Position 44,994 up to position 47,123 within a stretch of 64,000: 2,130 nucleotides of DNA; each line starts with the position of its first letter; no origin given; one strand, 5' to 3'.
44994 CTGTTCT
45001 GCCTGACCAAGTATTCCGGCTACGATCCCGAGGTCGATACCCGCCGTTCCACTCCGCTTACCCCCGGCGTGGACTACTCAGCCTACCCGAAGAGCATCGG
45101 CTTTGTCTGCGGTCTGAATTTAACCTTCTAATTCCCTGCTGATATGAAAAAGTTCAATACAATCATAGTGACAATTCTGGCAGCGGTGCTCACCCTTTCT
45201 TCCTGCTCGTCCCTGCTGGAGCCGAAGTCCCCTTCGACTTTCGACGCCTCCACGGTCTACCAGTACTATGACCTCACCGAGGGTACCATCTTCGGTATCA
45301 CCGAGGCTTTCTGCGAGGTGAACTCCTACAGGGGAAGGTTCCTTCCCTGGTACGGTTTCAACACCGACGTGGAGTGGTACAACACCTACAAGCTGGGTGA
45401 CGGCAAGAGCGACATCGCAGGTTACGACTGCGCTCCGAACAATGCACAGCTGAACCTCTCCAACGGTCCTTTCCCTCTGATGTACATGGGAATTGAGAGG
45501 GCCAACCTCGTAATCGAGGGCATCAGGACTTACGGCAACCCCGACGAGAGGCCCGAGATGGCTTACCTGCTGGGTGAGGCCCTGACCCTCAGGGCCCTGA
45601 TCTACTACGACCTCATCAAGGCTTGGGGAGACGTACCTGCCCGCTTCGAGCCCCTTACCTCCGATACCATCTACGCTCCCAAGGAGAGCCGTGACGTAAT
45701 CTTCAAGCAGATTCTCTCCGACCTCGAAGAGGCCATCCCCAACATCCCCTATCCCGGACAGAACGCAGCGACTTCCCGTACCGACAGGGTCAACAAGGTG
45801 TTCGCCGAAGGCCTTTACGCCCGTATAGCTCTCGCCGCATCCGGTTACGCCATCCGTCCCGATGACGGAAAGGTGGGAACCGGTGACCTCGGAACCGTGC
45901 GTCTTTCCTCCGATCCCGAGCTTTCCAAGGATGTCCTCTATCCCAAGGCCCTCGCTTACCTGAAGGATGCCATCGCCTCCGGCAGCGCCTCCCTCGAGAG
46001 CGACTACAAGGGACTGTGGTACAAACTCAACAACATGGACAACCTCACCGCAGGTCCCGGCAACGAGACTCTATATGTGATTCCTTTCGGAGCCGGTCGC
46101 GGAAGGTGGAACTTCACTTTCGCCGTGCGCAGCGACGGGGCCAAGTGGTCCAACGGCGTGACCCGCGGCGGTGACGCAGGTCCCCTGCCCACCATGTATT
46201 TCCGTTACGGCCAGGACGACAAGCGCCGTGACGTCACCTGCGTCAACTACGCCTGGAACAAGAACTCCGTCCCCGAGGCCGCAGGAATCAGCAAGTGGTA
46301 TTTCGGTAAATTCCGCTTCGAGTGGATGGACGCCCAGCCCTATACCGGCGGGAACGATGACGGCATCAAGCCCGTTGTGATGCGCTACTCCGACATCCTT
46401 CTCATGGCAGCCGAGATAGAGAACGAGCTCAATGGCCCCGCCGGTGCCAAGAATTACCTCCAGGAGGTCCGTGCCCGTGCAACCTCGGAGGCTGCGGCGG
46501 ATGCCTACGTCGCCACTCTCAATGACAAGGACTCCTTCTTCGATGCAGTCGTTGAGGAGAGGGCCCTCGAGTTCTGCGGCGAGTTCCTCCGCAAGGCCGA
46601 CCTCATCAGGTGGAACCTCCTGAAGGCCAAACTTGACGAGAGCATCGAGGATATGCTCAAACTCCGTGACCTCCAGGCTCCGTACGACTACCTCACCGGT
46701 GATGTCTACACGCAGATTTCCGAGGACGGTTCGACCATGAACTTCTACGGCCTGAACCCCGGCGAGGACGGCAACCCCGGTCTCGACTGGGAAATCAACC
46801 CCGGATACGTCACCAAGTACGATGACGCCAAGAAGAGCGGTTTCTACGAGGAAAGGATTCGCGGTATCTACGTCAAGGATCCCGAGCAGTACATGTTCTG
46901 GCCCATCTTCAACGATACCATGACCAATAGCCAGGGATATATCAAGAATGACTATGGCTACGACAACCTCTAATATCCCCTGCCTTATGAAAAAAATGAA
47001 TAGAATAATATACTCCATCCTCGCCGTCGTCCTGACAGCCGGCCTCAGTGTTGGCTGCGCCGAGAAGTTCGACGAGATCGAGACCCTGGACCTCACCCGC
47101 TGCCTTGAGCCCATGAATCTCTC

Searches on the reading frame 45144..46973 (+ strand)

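Call 31: search_protein_families(library=pfam, proteins=[window:45144-46973:+], max_evalue=0.0001)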
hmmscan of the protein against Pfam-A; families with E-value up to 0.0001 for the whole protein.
window:45144-46973:+ (609 aa): 3 families
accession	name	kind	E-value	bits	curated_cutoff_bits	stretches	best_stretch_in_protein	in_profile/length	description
PF07980.17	SusD_RagB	-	4.4e-26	92.7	23.1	1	327-606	86-297/297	SusD family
PF14322.12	SusD-like_3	-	4.8e-14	53.5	27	1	107-230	75-191/191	Starch-binding associating with outer membrane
PF12771.13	SusD-like_2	-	6e-05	22.5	27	0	143-201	92-150/415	Starch-binding associating with outer membrane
